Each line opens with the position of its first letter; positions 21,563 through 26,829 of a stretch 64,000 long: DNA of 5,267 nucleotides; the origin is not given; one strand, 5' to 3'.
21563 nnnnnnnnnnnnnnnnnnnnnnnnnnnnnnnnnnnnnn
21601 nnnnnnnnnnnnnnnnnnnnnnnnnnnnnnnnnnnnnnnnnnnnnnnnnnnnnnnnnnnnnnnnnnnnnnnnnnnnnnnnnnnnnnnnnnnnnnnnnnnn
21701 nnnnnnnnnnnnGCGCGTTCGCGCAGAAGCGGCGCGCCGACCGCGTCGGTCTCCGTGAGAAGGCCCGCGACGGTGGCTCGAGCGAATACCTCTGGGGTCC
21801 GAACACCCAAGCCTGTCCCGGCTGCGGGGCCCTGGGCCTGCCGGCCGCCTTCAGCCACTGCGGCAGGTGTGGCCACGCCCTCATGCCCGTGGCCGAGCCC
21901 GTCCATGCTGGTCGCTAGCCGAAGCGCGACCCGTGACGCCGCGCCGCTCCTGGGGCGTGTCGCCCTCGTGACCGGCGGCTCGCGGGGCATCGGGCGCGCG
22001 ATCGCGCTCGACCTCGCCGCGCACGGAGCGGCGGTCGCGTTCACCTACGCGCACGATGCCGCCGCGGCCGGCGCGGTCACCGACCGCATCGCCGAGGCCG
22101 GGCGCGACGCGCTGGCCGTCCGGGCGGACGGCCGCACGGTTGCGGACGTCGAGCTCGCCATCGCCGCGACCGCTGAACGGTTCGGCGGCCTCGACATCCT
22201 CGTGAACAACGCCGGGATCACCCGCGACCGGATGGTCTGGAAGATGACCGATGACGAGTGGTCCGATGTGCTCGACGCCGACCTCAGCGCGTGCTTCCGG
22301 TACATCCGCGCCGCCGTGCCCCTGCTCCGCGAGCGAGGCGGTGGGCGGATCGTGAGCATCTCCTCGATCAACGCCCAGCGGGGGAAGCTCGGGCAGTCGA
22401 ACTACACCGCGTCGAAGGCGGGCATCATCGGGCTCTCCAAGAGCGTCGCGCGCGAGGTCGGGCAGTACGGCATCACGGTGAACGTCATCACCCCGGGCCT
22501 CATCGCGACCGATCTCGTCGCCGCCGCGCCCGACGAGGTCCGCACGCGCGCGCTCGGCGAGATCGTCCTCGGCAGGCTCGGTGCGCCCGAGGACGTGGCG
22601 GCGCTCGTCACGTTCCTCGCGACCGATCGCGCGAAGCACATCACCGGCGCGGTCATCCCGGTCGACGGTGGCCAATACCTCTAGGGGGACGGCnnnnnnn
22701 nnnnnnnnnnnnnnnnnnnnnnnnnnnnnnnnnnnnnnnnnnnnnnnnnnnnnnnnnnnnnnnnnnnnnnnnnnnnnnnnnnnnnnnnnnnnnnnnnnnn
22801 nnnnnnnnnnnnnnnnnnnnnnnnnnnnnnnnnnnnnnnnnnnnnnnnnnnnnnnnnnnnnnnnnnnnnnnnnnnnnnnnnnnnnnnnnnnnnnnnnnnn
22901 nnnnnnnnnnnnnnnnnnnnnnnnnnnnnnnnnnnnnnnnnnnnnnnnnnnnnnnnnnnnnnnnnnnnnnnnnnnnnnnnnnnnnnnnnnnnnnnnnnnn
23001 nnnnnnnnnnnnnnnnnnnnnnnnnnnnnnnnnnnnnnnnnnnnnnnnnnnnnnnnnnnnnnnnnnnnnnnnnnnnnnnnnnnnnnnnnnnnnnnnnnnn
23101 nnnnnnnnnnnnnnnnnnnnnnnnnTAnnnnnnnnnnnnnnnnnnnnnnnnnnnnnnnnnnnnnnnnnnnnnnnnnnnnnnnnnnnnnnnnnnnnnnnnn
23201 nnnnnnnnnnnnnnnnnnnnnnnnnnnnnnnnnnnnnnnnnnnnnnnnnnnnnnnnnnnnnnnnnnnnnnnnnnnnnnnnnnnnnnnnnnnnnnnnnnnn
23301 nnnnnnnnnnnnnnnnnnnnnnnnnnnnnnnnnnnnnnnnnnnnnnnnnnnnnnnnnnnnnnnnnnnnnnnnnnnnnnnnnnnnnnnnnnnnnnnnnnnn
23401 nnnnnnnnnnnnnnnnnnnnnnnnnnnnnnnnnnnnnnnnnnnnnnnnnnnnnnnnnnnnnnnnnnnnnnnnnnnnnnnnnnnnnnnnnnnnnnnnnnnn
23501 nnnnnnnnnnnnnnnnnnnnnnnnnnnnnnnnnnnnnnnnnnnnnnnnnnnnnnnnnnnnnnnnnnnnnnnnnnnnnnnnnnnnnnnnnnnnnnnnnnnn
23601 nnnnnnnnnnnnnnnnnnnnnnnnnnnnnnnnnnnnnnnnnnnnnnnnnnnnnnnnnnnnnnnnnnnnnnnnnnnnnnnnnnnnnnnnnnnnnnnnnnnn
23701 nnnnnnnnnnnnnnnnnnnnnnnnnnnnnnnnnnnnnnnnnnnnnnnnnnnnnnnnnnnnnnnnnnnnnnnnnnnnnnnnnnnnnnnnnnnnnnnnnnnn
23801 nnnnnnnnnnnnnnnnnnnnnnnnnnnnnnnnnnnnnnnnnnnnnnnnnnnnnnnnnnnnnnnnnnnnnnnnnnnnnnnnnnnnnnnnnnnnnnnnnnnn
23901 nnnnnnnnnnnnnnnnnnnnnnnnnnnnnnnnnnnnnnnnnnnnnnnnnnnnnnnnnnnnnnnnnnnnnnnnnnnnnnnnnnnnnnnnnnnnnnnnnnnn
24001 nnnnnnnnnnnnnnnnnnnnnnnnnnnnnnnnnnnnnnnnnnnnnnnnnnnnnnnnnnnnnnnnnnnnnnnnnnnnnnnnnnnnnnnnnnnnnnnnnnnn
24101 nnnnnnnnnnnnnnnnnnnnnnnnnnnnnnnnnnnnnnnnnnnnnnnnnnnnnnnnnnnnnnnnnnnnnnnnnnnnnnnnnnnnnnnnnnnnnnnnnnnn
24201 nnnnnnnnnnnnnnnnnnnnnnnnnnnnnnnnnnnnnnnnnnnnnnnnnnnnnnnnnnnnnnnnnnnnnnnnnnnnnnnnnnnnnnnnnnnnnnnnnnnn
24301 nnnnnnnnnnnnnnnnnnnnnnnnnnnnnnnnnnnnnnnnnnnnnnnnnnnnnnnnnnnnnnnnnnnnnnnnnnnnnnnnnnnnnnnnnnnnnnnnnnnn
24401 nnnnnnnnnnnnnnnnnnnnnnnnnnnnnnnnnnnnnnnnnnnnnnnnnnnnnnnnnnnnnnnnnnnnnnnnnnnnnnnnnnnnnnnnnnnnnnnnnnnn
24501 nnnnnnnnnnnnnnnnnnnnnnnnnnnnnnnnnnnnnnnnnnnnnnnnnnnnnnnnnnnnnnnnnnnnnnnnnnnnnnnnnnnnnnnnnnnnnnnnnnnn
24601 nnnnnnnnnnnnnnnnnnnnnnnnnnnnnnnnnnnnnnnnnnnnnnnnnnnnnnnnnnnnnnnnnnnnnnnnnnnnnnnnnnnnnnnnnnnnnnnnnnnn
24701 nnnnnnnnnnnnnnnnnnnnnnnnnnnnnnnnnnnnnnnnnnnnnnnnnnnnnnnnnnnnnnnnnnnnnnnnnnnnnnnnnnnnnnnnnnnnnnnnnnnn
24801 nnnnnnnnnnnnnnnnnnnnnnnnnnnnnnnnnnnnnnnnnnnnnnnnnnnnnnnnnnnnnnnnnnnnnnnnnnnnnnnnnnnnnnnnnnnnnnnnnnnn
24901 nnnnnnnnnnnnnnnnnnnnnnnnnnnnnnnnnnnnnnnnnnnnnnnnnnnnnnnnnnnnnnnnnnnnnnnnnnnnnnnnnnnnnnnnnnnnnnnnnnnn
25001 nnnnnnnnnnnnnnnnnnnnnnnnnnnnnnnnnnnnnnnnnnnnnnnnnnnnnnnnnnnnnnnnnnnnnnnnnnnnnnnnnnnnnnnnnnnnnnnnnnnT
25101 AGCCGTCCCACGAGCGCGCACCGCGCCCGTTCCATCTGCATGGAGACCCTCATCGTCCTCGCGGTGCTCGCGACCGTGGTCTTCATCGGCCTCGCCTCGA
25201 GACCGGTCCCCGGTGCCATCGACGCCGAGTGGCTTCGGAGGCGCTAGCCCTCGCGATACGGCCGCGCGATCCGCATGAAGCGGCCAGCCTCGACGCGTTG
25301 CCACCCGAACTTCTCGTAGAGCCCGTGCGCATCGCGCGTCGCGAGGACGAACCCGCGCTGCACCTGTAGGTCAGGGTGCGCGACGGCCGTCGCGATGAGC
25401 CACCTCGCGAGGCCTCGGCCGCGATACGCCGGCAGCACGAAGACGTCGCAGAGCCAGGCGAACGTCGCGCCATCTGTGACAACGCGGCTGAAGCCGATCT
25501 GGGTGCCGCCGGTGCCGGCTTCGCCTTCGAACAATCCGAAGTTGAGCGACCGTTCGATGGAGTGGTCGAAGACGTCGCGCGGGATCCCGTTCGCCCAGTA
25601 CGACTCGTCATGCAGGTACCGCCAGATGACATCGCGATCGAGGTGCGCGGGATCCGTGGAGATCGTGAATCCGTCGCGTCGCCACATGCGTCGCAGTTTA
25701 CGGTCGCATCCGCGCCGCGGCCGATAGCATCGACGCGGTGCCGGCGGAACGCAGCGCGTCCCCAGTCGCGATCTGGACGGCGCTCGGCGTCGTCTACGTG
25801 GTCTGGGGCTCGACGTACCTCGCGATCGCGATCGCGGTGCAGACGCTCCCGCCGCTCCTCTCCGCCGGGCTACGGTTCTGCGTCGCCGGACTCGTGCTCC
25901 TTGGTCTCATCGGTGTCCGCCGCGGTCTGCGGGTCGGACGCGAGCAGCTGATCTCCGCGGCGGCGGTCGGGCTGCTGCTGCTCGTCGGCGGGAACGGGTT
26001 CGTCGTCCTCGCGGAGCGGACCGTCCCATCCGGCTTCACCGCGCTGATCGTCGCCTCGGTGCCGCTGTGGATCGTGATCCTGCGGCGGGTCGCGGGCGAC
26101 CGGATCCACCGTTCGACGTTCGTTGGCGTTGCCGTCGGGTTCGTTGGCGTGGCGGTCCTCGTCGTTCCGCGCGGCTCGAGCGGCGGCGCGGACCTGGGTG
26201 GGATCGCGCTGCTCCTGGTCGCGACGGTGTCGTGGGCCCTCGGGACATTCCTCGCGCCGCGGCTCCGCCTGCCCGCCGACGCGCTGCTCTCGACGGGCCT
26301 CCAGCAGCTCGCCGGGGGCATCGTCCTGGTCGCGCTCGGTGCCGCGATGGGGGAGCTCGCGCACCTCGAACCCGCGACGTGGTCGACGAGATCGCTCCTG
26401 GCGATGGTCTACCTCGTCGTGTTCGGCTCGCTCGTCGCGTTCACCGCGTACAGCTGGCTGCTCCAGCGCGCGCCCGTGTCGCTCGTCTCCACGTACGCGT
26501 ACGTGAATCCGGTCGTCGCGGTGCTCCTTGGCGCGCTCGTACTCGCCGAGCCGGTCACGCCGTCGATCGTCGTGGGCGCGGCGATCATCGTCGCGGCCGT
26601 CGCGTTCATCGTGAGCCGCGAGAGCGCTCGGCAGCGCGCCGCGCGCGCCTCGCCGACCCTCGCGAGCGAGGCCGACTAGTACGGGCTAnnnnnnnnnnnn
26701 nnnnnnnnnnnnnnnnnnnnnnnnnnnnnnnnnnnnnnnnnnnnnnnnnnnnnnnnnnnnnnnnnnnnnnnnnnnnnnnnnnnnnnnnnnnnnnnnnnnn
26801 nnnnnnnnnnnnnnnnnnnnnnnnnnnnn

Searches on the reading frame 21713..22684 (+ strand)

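Call 64: search_protein_families(library=pfam, proteins=[window:21713-22684:+], max_evalue=0.00001)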
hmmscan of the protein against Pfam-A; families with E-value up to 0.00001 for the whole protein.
window:21713-22684:+ (323 aa): 3 families
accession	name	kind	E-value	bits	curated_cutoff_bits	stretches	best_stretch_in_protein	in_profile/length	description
PF13561.12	adh_short_C2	-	7.3e-59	199.6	27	1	91-320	6-234/236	Enoyl-(Acyl carrier protein) reductase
PF00106.31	adh_short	-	1.7e-52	178.2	26.6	1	82-273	1-191/195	short chain dehydrogenase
PF08659.16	KR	-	2.6e-14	54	22.6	1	84-244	3-162/180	KR domain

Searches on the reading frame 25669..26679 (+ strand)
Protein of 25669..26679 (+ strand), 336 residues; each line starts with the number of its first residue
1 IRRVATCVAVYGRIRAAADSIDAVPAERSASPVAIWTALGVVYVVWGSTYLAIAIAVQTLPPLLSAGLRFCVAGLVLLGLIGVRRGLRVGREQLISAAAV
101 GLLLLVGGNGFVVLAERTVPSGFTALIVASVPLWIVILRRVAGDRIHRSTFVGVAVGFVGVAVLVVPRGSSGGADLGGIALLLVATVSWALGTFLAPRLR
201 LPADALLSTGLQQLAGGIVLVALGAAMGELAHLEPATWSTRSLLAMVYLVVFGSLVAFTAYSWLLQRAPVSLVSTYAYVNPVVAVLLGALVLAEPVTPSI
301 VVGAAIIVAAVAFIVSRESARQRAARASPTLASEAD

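Call 64: search_protein_families(library=pfam, proteins=[window:25669-26679:+], max_evalue=0.00001)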
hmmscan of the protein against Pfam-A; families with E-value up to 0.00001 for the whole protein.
window:25669-26679:+ (336 aa): 1 family
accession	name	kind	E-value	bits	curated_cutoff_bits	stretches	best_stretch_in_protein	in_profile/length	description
PF00892.27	EamA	-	2e-32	112.7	28.2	2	178-315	3-134/135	EamA-like transporter family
